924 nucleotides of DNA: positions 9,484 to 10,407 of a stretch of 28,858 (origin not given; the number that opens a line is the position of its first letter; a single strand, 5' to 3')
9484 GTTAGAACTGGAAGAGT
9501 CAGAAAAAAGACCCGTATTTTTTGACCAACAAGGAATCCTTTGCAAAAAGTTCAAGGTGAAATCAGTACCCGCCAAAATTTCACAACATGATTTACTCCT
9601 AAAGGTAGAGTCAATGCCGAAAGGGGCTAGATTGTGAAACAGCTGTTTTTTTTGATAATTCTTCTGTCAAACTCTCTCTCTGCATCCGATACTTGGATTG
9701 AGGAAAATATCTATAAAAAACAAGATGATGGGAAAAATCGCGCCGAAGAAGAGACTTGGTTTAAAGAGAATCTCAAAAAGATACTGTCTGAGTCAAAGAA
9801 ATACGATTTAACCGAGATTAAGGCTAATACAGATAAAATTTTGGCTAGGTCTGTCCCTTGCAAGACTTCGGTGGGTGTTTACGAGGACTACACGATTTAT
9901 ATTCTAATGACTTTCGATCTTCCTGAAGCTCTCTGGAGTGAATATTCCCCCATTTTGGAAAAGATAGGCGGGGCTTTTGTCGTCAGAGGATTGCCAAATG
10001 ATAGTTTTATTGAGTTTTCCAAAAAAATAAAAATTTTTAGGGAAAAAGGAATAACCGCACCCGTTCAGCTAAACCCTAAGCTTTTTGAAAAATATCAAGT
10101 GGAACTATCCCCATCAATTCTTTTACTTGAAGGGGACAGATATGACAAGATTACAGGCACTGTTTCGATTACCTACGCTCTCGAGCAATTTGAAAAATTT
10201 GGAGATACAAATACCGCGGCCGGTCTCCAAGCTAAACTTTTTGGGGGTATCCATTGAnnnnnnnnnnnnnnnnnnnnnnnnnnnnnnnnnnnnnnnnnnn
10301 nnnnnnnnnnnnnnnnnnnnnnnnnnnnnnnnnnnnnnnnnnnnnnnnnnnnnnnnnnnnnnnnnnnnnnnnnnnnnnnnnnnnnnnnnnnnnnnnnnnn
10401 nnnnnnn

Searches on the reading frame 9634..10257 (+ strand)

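Call 3: search_protein_families(library=pfam, proteins=[window:9634-10257:+], max_evalue=0.01)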
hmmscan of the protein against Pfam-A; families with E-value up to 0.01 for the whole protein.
window:9634-10257:+ (207 aa): 1 family
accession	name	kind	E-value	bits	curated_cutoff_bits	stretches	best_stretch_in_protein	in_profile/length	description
PF09673.15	TrbC_Ftype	-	5.3e-10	39.7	24.2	1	92-185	3-110/111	Type-F conjugative transfer system pilin assembly protein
